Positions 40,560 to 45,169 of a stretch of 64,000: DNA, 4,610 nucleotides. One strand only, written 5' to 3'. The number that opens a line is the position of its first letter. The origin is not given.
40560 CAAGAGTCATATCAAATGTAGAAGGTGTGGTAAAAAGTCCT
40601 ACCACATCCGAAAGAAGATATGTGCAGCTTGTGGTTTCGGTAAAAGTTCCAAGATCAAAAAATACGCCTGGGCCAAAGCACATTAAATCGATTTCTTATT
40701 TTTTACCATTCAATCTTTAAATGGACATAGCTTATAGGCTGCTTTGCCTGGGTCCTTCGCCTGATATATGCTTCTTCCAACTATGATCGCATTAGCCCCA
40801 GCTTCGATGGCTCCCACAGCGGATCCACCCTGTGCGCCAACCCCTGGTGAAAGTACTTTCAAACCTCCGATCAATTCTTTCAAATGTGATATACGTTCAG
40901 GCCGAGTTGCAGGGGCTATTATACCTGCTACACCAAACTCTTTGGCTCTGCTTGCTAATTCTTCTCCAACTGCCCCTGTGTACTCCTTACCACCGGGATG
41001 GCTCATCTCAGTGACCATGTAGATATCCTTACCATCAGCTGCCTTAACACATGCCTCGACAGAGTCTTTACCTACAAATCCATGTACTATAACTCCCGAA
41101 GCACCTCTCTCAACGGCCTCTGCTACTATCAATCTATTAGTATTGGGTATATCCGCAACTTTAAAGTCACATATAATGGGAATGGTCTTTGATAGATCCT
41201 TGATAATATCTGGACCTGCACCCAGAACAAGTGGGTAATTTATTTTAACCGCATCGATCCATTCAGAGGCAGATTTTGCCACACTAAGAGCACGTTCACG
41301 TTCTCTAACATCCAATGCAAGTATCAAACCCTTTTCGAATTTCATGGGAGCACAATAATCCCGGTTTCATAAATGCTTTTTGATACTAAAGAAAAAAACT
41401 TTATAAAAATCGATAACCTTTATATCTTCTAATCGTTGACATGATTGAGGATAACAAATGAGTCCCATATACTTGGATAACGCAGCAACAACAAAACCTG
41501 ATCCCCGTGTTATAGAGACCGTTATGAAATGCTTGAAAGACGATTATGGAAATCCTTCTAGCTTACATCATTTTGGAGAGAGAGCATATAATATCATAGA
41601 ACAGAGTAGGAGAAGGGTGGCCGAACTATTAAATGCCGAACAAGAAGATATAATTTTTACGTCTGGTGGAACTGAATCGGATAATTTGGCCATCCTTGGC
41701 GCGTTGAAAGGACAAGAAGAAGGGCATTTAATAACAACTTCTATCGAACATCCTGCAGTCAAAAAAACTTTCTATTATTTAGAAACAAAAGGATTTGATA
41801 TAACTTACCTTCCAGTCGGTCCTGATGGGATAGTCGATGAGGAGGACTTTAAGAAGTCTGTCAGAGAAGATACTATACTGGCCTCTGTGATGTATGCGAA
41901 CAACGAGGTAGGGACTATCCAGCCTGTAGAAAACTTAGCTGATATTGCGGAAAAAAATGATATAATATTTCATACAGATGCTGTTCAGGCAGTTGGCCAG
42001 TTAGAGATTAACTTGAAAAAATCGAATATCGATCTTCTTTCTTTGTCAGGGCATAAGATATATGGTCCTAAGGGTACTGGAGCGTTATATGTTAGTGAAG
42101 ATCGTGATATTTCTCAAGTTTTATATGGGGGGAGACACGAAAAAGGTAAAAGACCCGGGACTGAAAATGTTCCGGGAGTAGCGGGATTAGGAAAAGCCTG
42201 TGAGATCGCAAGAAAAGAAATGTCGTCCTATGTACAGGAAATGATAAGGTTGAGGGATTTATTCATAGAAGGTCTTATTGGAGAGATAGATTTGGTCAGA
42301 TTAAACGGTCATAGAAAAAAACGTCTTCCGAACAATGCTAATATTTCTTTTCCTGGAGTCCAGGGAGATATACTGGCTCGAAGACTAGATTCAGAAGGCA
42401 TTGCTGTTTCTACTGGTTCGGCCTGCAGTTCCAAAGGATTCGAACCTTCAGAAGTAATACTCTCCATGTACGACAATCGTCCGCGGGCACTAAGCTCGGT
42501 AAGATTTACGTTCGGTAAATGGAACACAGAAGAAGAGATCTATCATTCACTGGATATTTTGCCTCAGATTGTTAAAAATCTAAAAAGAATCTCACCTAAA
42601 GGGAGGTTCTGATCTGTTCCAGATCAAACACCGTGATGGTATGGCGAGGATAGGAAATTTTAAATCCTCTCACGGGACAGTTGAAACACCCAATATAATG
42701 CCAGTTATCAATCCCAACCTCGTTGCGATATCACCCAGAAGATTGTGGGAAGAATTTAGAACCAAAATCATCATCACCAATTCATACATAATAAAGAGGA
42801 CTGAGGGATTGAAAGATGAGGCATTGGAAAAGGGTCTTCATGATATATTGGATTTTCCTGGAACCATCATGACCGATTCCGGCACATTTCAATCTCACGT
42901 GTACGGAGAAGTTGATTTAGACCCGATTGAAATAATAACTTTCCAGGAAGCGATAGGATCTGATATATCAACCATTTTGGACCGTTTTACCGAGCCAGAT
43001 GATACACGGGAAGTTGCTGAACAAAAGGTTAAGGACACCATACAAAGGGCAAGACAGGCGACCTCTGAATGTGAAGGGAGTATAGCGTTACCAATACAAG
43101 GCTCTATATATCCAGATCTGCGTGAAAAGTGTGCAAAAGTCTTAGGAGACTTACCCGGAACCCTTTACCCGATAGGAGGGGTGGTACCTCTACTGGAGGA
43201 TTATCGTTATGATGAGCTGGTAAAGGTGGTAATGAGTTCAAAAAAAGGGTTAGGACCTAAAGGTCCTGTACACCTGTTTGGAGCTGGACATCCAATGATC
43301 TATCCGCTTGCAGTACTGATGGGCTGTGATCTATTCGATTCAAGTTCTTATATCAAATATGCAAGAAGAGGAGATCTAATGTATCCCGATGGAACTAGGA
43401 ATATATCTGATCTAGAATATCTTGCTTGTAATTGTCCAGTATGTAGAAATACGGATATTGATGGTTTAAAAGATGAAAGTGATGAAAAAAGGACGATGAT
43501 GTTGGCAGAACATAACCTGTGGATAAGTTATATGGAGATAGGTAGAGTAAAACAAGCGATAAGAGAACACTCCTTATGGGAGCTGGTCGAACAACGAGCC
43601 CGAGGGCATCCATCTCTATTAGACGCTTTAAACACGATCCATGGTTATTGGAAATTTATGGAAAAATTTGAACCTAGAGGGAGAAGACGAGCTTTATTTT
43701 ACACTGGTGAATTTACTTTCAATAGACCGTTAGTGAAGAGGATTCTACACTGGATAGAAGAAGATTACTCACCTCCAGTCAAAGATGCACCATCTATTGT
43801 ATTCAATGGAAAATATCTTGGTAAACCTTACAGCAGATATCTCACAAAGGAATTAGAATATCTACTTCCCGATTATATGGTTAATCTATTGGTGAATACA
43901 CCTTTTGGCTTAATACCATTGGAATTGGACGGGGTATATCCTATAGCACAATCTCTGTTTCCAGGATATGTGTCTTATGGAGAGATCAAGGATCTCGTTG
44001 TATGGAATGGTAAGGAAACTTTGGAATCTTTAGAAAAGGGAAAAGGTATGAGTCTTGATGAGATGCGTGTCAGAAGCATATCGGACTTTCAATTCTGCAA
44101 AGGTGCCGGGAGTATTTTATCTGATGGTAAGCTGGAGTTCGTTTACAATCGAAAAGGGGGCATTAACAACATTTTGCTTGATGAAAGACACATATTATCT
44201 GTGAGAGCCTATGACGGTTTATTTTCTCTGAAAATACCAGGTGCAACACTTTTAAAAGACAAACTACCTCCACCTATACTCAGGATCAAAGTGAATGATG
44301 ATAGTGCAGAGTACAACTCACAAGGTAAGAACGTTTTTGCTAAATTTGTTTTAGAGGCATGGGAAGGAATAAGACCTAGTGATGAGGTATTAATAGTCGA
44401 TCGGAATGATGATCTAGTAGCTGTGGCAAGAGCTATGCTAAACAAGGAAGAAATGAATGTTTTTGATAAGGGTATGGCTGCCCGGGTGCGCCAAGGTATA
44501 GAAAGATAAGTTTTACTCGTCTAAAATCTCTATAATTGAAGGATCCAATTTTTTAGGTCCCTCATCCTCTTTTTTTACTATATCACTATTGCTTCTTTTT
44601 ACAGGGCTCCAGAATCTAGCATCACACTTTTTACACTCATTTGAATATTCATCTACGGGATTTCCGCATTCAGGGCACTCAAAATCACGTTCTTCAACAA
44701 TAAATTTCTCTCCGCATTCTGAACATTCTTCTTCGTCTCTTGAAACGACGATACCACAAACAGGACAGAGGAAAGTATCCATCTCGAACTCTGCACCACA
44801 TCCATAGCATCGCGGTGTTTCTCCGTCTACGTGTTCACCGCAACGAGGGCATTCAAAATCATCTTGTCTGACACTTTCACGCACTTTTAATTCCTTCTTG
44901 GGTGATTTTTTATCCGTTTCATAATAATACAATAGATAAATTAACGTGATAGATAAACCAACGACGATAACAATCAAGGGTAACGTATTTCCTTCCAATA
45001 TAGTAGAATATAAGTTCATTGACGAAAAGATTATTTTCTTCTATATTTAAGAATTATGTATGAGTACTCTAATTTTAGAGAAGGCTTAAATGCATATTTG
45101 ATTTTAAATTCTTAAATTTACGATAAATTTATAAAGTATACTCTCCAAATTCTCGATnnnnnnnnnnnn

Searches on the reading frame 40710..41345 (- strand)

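Call 32: search_protein_families(library=pfam, proteins=[window:40710-41345:-], max_evalue=0.00001)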
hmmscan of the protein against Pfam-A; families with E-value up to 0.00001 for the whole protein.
window:40710-41345:- (211 aa): 1 family
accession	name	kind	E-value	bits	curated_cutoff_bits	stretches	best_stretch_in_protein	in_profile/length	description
PF00215.30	OMPdecase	-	3.7e-46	158.2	27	1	7-205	3-220/221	Orotidine 5'-phosphate decarboxylase / HUMPS family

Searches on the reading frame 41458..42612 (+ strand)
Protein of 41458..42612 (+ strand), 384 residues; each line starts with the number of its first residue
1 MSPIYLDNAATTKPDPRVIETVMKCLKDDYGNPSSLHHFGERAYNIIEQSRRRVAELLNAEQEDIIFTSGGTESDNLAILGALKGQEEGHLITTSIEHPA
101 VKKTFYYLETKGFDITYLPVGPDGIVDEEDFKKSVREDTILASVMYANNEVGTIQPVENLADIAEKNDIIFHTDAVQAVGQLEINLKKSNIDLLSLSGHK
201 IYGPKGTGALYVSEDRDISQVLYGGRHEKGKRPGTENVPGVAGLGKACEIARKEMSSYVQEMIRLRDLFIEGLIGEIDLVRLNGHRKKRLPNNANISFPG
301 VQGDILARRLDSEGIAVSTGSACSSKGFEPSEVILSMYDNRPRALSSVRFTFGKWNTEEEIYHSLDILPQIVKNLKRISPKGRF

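Call 32: search_protein_families(library=pfam, proteins=[window:41458-42612:+], max_evalue=0.00001)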
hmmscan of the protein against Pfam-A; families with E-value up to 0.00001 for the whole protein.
window:41458-42612:+ (384 aa): 1 family
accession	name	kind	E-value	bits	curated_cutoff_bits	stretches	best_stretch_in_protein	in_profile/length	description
PF00266.25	Aminotran_5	-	1.2e-81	275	21.5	1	4-361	1-368/371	Aminotransferase class-V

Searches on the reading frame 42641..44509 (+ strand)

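Call 32: search_protein_families(library=pfam, proteins=[window:42641-44509:+], max_evalue=0.00001)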
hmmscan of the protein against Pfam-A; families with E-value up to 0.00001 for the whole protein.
window:42641-44509:+ (622 aa): 3 families
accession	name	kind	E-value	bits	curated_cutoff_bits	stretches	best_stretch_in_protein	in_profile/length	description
PF01702.25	TGT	-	1.8e-77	261.3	26.3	1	2-324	3-356/357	Queuine tRNA-ribosyltransferase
PF14810.12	TGT_C2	-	1.7e-17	63.8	25.3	1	476-545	2-72/72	Patch-forming domain C2 of tRNA-guanine transglycosylase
PF01472.26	PUA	-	1e-16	61.1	24.8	1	548-619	2-73/74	PUA domain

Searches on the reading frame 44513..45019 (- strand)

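Call 32: search_protein_families(library=pfam, proteins=[window:44513-45019:-], max_evalue=0.00001)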
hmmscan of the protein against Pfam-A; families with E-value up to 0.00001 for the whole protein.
window:44513-45019:- (168 aa): 6 families
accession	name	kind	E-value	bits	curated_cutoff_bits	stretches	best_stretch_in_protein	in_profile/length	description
PF13248.11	Zn_ribbon_3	-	4.2e-11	42.4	27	0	113-135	3-25/26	zinc-ribbon domain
PF12773.13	DZR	-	1.3e-08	35.3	27.3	0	49-89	7-45/45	Double zinc ribbon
PF07282.18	Cas12f1-like_TNB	-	3.2e-07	30.8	26.3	0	98-123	30-51/60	Cas12f1-like, TNB domain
PF13240.11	Zn_Ribbon_1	-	1.7e-06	28.1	25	0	85-105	2-22/23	zinc-ribbon domain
PF23455.1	DUF7129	-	3.1e-06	27.3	30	0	97-123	12-38/45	Domain of unknown function (DUF7129)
PF18912.6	DZR_2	-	3.2e-06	27.3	27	0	85-132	10-55/56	Double zinc ribbon domain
